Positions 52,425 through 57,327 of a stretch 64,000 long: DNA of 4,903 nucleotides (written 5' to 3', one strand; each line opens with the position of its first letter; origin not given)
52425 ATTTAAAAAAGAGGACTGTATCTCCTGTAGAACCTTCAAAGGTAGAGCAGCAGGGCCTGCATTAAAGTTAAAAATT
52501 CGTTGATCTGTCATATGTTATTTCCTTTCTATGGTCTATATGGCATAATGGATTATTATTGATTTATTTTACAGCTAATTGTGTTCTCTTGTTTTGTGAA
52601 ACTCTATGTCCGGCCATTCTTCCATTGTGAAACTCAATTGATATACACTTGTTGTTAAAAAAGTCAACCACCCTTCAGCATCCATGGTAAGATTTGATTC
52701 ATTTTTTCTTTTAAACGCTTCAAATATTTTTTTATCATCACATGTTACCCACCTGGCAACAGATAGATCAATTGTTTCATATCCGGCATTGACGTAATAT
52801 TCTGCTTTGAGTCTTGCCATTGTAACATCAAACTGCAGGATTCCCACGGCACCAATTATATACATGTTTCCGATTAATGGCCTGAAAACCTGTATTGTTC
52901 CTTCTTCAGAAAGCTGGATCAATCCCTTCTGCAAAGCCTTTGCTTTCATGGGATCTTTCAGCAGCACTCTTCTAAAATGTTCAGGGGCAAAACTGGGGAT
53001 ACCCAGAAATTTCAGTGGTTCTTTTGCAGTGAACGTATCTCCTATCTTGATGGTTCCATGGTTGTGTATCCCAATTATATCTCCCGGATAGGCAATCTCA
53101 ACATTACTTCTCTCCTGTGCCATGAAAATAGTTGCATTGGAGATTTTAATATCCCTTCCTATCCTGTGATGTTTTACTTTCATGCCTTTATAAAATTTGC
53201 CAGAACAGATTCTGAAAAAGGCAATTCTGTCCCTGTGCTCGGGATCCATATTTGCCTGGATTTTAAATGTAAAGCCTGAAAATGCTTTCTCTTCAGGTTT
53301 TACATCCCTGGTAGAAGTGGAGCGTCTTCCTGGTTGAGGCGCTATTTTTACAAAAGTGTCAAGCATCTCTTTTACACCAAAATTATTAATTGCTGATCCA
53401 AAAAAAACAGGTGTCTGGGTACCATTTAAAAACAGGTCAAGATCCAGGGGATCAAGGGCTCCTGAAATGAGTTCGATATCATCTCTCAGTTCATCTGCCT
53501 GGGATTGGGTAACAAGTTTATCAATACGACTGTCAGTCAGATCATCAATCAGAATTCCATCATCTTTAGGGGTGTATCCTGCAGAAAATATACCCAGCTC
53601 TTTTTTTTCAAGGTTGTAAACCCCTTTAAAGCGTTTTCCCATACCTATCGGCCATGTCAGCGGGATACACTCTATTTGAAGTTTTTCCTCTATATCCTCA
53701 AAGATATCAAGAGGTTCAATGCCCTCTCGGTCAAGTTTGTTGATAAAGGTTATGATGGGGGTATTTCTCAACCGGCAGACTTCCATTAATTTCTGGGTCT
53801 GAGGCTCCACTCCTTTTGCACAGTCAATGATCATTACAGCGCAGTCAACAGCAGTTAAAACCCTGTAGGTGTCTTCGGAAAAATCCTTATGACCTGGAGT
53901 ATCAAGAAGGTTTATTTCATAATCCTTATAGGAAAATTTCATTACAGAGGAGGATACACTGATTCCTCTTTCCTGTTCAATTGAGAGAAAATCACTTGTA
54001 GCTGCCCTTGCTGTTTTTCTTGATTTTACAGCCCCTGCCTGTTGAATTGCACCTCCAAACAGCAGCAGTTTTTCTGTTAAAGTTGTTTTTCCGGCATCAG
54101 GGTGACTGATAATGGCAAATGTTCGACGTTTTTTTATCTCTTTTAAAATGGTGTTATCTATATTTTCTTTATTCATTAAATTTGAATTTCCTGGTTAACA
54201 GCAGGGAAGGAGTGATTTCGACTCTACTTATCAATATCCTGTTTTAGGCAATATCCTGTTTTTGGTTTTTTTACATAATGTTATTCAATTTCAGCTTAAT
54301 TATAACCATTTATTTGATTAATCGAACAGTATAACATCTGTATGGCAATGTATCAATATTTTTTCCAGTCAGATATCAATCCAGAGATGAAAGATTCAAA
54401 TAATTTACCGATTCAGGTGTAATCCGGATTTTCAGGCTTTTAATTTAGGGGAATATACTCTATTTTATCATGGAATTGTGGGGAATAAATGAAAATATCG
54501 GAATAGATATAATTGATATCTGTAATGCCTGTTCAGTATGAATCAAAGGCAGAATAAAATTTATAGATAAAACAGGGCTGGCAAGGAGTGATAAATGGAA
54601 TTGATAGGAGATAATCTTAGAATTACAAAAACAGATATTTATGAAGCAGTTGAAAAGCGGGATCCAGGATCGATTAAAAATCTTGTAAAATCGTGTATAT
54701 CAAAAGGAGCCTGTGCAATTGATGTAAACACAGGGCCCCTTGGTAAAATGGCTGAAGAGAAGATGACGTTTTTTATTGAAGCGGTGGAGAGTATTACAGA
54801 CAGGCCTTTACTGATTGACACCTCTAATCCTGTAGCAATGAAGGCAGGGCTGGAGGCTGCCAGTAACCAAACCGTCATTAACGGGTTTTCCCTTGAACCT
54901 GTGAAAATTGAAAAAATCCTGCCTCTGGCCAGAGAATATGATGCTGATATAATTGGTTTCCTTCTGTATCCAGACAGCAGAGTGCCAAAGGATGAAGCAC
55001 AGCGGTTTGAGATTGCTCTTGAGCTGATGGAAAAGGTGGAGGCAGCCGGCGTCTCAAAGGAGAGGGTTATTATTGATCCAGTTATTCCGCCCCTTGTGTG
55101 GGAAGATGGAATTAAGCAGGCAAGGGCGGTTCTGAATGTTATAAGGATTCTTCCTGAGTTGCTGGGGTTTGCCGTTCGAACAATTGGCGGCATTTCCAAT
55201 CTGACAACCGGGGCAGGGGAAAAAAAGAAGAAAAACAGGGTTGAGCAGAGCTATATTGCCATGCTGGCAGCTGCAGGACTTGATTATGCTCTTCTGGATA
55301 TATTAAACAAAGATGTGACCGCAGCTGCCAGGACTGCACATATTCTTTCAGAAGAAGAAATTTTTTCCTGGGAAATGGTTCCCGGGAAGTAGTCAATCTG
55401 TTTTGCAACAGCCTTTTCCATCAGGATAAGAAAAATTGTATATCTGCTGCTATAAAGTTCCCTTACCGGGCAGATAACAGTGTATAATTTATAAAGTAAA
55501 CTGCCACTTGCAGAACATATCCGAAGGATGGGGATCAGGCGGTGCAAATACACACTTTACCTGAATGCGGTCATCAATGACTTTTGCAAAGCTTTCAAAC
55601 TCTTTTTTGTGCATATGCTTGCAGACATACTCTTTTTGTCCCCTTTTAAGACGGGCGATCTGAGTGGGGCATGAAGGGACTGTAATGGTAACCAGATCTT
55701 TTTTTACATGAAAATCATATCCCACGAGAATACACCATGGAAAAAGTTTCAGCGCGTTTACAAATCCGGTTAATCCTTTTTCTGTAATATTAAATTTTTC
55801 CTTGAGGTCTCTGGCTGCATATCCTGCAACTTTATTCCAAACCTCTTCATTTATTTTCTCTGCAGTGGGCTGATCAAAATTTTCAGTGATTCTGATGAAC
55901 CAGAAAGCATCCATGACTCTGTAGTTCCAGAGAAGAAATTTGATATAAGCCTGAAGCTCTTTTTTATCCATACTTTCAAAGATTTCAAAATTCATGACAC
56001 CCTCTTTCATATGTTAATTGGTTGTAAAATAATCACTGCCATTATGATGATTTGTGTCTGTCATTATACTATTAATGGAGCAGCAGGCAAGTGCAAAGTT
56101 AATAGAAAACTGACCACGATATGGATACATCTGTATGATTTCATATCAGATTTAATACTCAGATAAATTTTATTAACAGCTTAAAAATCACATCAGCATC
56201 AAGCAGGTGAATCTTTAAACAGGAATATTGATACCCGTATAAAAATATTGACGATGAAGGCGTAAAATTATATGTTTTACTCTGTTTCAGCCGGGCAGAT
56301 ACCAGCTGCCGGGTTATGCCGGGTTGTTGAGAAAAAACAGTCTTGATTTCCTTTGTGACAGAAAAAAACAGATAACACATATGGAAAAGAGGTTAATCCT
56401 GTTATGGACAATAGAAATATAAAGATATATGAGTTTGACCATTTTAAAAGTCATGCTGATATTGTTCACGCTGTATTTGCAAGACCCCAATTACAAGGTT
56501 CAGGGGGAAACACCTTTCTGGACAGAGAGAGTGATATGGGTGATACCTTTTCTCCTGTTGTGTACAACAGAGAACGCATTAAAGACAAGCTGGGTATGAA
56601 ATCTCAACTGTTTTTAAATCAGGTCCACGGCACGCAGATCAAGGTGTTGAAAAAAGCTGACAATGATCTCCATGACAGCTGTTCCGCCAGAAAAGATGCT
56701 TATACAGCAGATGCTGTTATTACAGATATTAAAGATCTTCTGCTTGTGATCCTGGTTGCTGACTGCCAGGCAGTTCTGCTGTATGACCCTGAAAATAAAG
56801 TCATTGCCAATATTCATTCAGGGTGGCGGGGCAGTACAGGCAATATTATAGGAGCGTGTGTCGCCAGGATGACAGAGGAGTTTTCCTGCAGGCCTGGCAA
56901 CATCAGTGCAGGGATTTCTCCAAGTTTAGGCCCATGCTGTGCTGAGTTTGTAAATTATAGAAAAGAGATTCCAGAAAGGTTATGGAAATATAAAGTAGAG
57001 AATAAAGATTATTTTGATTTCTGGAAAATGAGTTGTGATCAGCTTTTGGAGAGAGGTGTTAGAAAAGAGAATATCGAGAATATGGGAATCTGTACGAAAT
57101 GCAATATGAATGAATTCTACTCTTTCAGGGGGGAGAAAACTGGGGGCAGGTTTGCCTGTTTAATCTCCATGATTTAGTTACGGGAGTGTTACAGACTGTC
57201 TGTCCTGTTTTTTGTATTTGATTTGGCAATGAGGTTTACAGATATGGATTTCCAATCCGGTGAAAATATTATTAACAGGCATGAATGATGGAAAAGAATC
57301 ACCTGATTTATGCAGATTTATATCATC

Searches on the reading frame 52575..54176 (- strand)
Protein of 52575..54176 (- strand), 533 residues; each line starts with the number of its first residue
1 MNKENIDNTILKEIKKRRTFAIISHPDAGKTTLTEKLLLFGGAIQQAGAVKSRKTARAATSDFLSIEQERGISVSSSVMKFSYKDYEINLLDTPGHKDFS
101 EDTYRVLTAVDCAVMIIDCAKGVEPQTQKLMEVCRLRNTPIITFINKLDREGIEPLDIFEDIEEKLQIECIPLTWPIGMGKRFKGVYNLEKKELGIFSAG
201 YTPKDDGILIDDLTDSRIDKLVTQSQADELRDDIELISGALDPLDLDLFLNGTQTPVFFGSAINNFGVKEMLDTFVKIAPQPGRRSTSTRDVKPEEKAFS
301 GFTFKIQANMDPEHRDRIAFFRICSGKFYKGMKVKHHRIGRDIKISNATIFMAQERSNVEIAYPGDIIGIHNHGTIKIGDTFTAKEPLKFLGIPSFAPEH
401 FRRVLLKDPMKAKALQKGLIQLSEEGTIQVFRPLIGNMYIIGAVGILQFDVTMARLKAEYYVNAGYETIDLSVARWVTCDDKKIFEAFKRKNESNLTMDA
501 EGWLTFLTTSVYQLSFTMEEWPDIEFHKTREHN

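Call 62: search_protein_families(library=pfam, proteins=[window:52575-54176:-], max_evalue=0.000001)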
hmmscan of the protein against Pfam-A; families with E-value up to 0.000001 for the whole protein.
window:52575-54176:- (533 aa): 5 families
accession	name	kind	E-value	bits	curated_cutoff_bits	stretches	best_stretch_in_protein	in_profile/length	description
PF00009.33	GTP_EFTU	-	1.4e-53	181.7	26.5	1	15-280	1-187/188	Elongation factor Tu GTP binding domain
PF16658.11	RF3_C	-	3.7e-43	147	40.1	1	390-517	1-131/132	Class II release factor RF3, C-terminal domain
PF22042.2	EF-G_D2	-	1.8e-24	86.1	27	1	299-384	2-83/84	Elongation factor G domain 2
PF03144.31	GTP_EFTU_D2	-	2.5e-10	41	30.3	1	317-383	2-73/73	Elongation factor Tu domain 2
PF01926.29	MMR_HSR1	-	2.5e-07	31.2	21.9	1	20-147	2-113/113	50S ribosome-binding GTPase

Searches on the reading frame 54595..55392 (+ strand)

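Call 62: search_protein_families(library=pfam, proteins=[window:54595-55392:+], max_evalue=0.000001)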
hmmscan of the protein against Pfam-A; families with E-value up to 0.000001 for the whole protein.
window:54595-55392:+ (265 aa): 1 family
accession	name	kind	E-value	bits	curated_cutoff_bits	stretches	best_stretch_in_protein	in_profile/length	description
PF00809.28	Pterin_bind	-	3.8e-15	56.6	25.5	1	15-227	11-236/244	Pterin binding enzyme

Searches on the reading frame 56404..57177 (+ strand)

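Call 62: search_protein_families(library=pfam, proteins=[window:56404-57177:+], max_evalue=0.000001)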
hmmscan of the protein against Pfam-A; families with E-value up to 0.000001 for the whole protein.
window:56404-57177:+ (257 aa): 1 family
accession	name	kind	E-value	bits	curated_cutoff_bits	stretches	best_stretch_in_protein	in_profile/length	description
PF02578.20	Cu-oxidase_4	-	2.3e-55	188.1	22.9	1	42-254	18-237/238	Multi-copper polyphenol oxidoreductase laccase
